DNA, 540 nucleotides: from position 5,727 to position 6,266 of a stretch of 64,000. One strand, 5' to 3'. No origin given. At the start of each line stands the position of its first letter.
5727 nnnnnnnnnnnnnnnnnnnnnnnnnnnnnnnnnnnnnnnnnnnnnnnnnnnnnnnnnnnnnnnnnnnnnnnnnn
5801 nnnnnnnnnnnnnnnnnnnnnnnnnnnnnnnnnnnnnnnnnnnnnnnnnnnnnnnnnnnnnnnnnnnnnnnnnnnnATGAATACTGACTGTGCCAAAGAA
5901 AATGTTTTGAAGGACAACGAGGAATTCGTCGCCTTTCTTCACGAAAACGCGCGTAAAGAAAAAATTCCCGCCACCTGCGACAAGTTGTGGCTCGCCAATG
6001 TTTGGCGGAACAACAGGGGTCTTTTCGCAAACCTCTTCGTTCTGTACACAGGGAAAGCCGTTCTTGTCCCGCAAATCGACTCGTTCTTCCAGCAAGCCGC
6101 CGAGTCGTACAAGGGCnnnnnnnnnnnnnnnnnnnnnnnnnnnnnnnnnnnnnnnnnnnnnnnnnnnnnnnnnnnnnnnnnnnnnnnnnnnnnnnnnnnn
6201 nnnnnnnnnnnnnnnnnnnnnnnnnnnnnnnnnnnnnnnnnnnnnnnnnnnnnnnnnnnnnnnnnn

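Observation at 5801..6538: Tandem paralogous small GC-rich proteins with identical 3' ends and terminators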

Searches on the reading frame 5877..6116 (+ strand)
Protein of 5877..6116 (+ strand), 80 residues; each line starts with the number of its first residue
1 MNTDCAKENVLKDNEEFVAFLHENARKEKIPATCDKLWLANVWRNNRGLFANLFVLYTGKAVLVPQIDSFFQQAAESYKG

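Call 7: search_protein_families(library=pfam, proteins=[window:5877-6116:+], max_evalue=1)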
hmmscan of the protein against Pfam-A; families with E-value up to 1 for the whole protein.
window:5877-6116:+ (80 aa): 0 families

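Call 9: find_homologous_proteins(query=window:5877-6116:+, max_evalue=0.01)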
Query window:5877-6116:+ (80 aa): 3 proteins with E <= 0.01 among 4 candidates.
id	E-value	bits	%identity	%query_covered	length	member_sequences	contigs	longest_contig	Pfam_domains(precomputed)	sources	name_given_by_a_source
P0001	9.2e-48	177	100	100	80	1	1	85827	-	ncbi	-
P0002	1.3e-27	113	68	100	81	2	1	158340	-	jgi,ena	jgi:hypothetical protein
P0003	2.9e-21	93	58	100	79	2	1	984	-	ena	-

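Call 10: search_protein_families(library=ncbifam, proteins=[window:5877-6116:+], max_evalue=1)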
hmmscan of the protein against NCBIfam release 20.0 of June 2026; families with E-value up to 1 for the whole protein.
window:5877-6116:+ (80 aa): 0 families

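Call 11: search_protein_families(library=phrogs, proteins=[window:5877-6116:+], max_evalue=1)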
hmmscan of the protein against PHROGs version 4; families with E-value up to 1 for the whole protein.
window:5877-6116:+ (80 aa): 0 families

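Call 13: find_encoding_contigs(protein=P0002, flank=10000)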
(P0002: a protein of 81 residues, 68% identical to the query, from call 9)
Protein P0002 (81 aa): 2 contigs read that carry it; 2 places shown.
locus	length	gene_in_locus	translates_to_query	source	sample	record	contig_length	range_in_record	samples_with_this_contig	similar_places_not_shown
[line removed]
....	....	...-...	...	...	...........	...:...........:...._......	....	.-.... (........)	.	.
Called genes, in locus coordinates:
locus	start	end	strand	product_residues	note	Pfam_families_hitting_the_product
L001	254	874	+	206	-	-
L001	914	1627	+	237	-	PF00085:Thioredoxin (faint), PF13462:Thioredoxin_4, PF13098:Thioredoxin_2, PF01323:DSBA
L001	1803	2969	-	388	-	-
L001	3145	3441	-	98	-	PF01883:FeS_assembly_P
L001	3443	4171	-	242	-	PF02463:SMC_N, PF03193:RsgA_GTPase (faint), PF00005:ABC_tran, PF13304:AAA_21 (weak)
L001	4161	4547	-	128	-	PF01592:NifU_N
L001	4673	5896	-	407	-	PF00266:Aminotran_5, PF01041:DegT_DnrJ_EryC1, PF01053:Cys_Met_Meta_PP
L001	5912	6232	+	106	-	-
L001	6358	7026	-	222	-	PF01458:SUFBD_core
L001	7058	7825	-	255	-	PF01427:Peptidase_M15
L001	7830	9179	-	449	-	PF19295:SufBD_N, PF01458:SUFBD_core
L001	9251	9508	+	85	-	-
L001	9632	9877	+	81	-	-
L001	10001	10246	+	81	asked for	-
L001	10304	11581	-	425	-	-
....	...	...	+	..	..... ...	-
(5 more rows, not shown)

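Call 14: find_encoding_contigs(protein=P0003, flank=10000)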
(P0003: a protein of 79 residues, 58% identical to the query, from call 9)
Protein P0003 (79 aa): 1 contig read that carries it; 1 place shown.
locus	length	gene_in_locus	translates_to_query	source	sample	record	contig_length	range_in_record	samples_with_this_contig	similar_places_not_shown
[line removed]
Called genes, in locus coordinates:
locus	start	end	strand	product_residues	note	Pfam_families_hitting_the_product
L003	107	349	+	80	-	-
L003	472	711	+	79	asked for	-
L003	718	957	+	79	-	-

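Call 18: find_encoding_contigs(protein=P0001, flank=10000)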
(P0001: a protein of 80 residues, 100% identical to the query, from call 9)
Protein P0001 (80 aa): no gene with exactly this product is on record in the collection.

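Call 22: find_related_loci(query=A2, collection=genome_contigs, flank=6000)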
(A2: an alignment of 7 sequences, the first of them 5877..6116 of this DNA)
Query A2 (80 aa) in genome_contigs; peptide patterns used: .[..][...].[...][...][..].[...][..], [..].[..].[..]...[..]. (x = any residue, [..] = any of these).
124 stretches matched a pattern; 1 encode a relative of the query (tblastn E <= 1e-3); 1 distinct loci.
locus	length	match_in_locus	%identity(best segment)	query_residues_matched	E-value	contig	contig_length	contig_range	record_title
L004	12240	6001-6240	78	1-80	2e-43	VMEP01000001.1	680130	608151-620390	MAG: Parcubacteria group bacterium LiPW_30 LiPW30_scaffold_20, whole genome shotgun sequence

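Call 28: find_related_loci(query=A2, collection=metagenome_contigs, flank=6000)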
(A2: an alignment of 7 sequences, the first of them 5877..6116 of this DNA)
Query A2 (80 aa) in metagenome_contigs; peptide patterns used: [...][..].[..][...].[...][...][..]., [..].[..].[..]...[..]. (x = any residue, [..] = any of these).
418 stretches matched a pattern; 1 encode a relative of the query (tblastn E <= 1e-3); 1 distinct loci.
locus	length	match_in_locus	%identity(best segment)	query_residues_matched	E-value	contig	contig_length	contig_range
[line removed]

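Call 37: predict_structure(alignment_id=A3)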
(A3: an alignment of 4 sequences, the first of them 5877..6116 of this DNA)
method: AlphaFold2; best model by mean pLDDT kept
length: 80 residues; sequences in the alignment: 4
mean_pLDDT: 89.2   pTM: 0.78
mean pLDDT of the five models: 89.2, 88.2, 84.4, 83.2, 82.4
residues with pLDDT >= 90: 59; 70-90: 14; 50-70: 3; < 50: 4
segments of 3 or more residues with pLDDT < 50: 1-4
pLDDT, mean of each block of 10 residues (from residue 1): 59 93 95 94 95 94 89 94
secondary structure, 60 per line:
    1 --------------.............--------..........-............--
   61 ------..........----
elements in order: H15-27 H36-45 H47-58 H67-76

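Call 38: search_protein_representatives(alignment_id=A3)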
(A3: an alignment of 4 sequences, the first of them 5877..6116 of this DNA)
Query: 4 sequences, 81 profile positions. Proteins with E-value up to 0.001 (for the whole library): 3; up to 1e-10: 3; up to 1e-30: 1. The best 3 are listed.
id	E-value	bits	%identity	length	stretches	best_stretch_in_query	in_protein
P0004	9.2e-32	125.2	-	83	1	1-81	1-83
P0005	5.2e-26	106.7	-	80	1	1-81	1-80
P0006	1.8e-20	89.0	-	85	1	1-81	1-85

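Call 43: fold_search(model_id=the predicted structure, library=pdb)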
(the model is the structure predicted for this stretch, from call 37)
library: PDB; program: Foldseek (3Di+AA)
matches with E <= 10: 17; with E <= 0.001: 0
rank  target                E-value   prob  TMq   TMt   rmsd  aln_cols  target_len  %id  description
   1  2zzg_A                4.3e+00  0.06  0.26  0.05  11.0        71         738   14  Crystal structure of alanyl-tRNA synthetase in complex with 5''-O-(N-(L-alanyl)-sulfamyoxyl) adenine without oligomeri (released 2009-07-21)
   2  5mr3_E                4.3e+00  0.04  0.24  0.17  10.1        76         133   16  Crystal structure of red abalone egg VERL repeat 2 with linker in complex with sperm lysin at 1.8 A resolution (released 2017-06-14)
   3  3x38_A                5.1e+00  0.08  0.28  0.28  10.2        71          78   11  Crystal structure of the C-terminal domain of Sld7 (released 2015-08-19)
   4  3x38_B                5.7e+00  0.06  0.27  0.28  10.4        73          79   14  Crystal structure of the C-terminal domain of Sld7 (released 2015-08-19)
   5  5mr3_G                7.1e+00  0.03  0.24  0.18  10.0        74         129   14  Crystal structure of red abalone egg VERL repeat 2 with linker in complex with sperm lysin at 1.8 A resolution (released 2017-06-14)
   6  6fn1_A                8.0e+00  0.02  0.24  0.03  25.4       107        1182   10  Zosuquidar and UIC2 Fab complex of human-mouse chimeric ABCB1 (ABCB1HM) (released 2018-02-21)
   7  2ztg                  8.4e+00  0.03  0.24  0.05  11.2        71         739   13  Crystal structure of Archaeoglobus fulgidus alanyl-tRNA synthetase lacking the C-terminal dimerization domain in complex (released 2009-06-30)
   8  1zoq_C                8.9e+00  0.08  0.34  0.48   6.5        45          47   24  IRF3-CBP complex (released 2006-03-21)
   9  3rio                  8.9e+00  0.05  0.32  0.18  10.6        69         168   12  Crystal structure of GlcT CAT-PRDI (released 2012-05-09)
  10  2zzg_B                8.9e+00  0.03  0.26  0.05  11.1        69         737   14  Crystal structure of alanyl-tRNA synthetase in complex with 5''-O-(N-(L-alanyl)-sulfamyoxyl) adenine without oligomeri (released 2009-07-21)
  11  5i27_A                9.4e+00  0.03  0.26  0.24  12.1        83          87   14  Crystal structure of non-myristoylated MMTV matrix protein (released 2017-06-28)
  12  2lyn_C                9.4e+00  0.02  0.25  0.18  10.8        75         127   13  HIGH RESOLUTION STRUCTURE OF RED ABALONE LYSIN DIMER (released 2000-01-21)
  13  4yqx_A                1.0e+01  0.03  0.27  0.21  10.6        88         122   10  Mouse IL-2 Bound to JES6-1 scFv Fragment (released 2015-07-01)
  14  6w2v_A                1.0e+01  0.02  0.21  0.11  10.3        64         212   16  Junction 23, DHR14-DHR18 (released 2020-04-15)
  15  6fsh_C                1.0e+01  0.02  0.25  0.08  10.8        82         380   13  Crystal structure of hybrid P450 OxyBtei(BC/FGvan) (released 2018-05-23)
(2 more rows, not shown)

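Call 44: find_encoding_contigs(protein=P0004, flank=8000)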
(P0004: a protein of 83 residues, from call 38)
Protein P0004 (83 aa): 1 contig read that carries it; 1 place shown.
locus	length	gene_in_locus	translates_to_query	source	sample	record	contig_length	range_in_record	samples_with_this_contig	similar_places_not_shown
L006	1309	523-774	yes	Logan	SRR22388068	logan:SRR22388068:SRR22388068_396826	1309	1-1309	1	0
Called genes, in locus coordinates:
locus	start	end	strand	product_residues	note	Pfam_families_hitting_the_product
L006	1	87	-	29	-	?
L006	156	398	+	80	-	-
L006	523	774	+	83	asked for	-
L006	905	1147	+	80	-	-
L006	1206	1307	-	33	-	?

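Call 45: find_encoding_contigs(protein=P0005, flank=8000)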
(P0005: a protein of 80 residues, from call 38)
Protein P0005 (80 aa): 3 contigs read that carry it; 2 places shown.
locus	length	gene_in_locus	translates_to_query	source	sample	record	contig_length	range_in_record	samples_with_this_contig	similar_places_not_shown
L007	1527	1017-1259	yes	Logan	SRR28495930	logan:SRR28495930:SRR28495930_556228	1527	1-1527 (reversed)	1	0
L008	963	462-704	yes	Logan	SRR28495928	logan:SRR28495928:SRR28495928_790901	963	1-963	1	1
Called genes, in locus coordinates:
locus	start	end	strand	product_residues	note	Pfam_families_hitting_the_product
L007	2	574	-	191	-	?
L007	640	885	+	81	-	-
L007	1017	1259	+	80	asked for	-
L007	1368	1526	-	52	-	?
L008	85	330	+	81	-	-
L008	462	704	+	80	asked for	-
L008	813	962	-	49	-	?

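Call 54: search_solved_structures(query=A4, max_evalue=10)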
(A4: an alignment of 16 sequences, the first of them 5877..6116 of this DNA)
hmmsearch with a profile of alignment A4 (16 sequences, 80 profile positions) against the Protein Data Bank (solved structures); distinct sequences matched with E-value up to 10: 2.
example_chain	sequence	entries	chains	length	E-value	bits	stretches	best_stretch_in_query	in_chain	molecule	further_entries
2p1i_A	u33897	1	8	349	0.62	13.6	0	28-56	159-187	Ribonucleotide reductase, small chain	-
2o1z_A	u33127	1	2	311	2.7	11.5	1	28-56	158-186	Ribonucleotide Reductase Subunit R2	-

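Call 55: search_protein_families(library=pfam, alignment_id=A4, max_evalue=10)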
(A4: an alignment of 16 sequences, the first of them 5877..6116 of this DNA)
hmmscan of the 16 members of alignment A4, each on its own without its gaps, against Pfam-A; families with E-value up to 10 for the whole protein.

A. member 1, window:5877-6116:+ (80 aa): 0 families

B. families by the number of members that match (of 16 scanned): 3 families
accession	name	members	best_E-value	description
PF14938.12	SNAP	1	0.078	Soluble NSF attachment protein, SNAP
PF25622.1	Phi29_MCP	1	0.088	Phi29-like phage major capsid protein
PF19804.4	DUF6287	1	0.33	Domain of unknown function (DUF6287)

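Call 56: search_protein_families(library=padloc, alignment_id=A4, max_evalue=10)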
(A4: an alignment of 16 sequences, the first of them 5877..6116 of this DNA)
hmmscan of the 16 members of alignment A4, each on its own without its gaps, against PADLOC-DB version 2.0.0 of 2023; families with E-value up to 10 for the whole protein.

A. member 1, window:5877-6116:+ (80 aa): 0 families

B. families by the number of members that match (of 16 scanned): 0 families

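Call 70: fold_search(model_id=the predicted structure, library=viral)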
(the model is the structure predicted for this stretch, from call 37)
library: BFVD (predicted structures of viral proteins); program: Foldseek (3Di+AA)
matches with E <= 10: 50; with E <= 0.001: 0
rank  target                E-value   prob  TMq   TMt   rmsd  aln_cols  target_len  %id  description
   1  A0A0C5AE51            1.8e+00  0.18  0.38  0.35   9.4        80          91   19  Uncharacterized protein [Cyanophage P-TIM40]
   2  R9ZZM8                2.0e+00  0.18  0.34  0.29   7.3        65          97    9  Uncharacterized protein [Cellulophaga phage phi46:3]
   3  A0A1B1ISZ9            2.1e+00  0.10  0.30  0.09   9.8        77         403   10  (no name in the UniProt tables at hand)
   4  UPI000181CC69         2.2e+00  0.06  0.24  0.17   8.7        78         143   18  (no name look-up for this kind of identifier)
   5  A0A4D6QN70            3.5e+00  0.16  0.45  0.06   6.1        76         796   17  Uncharacterized protein (Fragment) [Erythrocytic necrosis virus]
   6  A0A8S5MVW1            4.0e+00  0.20  0.45  0.36   4.3        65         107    9  Uncharacterized protein [Siphoviridae sp. ctsBB38]
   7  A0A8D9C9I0            4.0e+00  0.06  0.27  0.27  15.7        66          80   15  Uncharacterized protein [uncultured marine phage]
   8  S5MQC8                4.2e+00  0.04  0.21  0.18  12.0        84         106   11  Ac120 [Hemileuca sp. nucleopolyhedrovirus]
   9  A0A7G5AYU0            4.2e+00  0.04  0.23  0.13  13.4        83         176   16  (no name in the UniProt tables at hand)
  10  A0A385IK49            4.4e+00  0.23  0.52  0.39   6.1        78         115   10  Uncharacterized protein [Bacillus phage v_B-Bak10]
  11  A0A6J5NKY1            4.4e+00  0.08  0.28  0.23  11.7        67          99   18  Uncharacterized protein [uncultured Caudovirales phage]
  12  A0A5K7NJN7            4.7e+00  0.07  0.29  0.16  11.2        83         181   11  Uncharacterized protein [Klebsiella phage 13]
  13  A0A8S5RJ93            5.0e+00  0.16  0.44  0.42   5.0        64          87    9  Uncharacterized protein [virus sp. ctML55]
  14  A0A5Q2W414            5.0e+00  0.06  0.27  0.27   8.5        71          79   14  (no name in the UniProt tables at hand)
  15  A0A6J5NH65            5.3e+00  0.16  0.48  0.43   6.6        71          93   15  Uncharacterized protein [uncultured Caudovirales phage]
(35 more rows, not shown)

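Call 71: find_homologous_proteins(query=A4, max_evalue=0.01)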
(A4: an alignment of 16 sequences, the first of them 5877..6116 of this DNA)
Query A4 (16 sequences) (80 aa, profile of the alignment): 17 proteins with E <= 0.01 among 207 candidates.
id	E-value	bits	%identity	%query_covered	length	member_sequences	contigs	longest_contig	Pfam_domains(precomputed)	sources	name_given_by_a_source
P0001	8.4e-38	146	100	100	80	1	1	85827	-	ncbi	-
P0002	3.2e-37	144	68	100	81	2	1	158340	-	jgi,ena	jgi:hypothetical protein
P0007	3.1e-36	141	53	100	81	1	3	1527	-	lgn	-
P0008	6.5e-35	137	58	100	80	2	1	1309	-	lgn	-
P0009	3.2e-34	135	65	100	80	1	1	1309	-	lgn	-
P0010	3.2e-34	135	63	100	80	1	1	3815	-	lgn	-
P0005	6.9e-34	134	55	100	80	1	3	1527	-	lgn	-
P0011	2.2e-33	132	68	89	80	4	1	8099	-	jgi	-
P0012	2.7e-33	132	66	100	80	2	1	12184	-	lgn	-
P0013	1.2e-32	130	54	100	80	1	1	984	-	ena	-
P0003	6.2e-32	127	58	100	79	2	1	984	-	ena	-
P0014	5.1e-31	124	47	100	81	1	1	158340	-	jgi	jgi:hypothetical protein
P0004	7.8e-31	124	49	94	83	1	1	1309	-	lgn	-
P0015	2.4e-29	119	49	100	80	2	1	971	-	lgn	-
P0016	3.3e-29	119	53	100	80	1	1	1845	-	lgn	-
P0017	1.1e-25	107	49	100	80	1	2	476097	-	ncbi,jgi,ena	ncbi:MAG: hypothetical protein WC724_01765 [Candidatus Paceibacterota bacterium]|jgi:hypothetical pr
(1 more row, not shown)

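Call 72: find_encoding_contigs(protein=P0017, flank=8000, max_places=3)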
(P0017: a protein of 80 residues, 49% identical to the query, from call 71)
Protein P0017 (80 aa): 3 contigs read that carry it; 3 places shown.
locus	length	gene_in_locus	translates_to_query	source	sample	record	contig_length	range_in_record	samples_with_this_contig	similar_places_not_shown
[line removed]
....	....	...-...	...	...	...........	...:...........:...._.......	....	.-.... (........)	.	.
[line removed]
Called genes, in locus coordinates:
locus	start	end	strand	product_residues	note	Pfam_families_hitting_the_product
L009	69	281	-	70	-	PF04070:DUF378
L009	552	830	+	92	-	PF00076:RRM_1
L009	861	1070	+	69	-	-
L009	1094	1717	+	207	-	-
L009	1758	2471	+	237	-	PF00085:Thioredoxin (faint), PF13462:Thioredoxin_4, PF13098:Thioredoxin_2 (weak), PF01323:DSBA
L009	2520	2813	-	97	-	PF01883:FeS_assembly_P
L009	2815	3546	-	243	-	PF00005:ABC_tran, PF02463:SMC_N, PF00004:AAA (faint), PF13304:AAA_21 (faint)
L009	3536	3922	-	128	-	PF01592:NifU_N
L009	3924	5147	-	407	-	PF00155:Aminotran_1_2, PF00266:Aminotran_5, PF01053:Cys_Met_Meta_PP, PF01041:DegT_DnrJ_EryC1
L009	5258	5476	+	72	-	-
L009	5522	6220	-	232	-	PF01458:SUFBD_core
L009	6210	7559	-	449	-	PF19295:SufBD_N, PF01458:SUFBD_core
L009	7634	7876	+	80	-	-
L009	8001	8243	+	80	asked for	-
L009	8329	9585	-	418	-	PF03979:Sigma70_r1_1, PF00140:Sigma70_r1_2, PF04542:Sigma70_r2, PF04539:Sigma70_r3, PF04545:Sigma70_r4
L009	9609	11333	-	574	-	PF01807:Zn_ribbon_DnaG, PF13362:Toprim_3 (faint), PF08275:DNAG_N, PF01751:Toprim, PF13662:Toprim_4, PF13155:Toprim_2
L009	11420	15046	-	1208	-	PF04997:RNA_pol_Rpb1_1, PF00623:RNA_pol_Rpb1_2, PF04983:RNA_pol_Rpb1_3, PF05000:RNA_pol_Rpb1_4 (weak), PF04998:RNA_pol_Rpb1_5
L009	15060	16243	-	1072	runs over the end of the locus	PF04563:RNA_pol_Rpb2_1, PF04561:RNA_pol_Rpb2_2, PF04565:RNA_pol_Rpb2_3, PF10385:RNA_pol_Rpb2_45, PF00562:RNA_pol_Rpb2_6, PF04560:RNA_pol_Rpb2_7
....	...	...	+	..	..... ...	-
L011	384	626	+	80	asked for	-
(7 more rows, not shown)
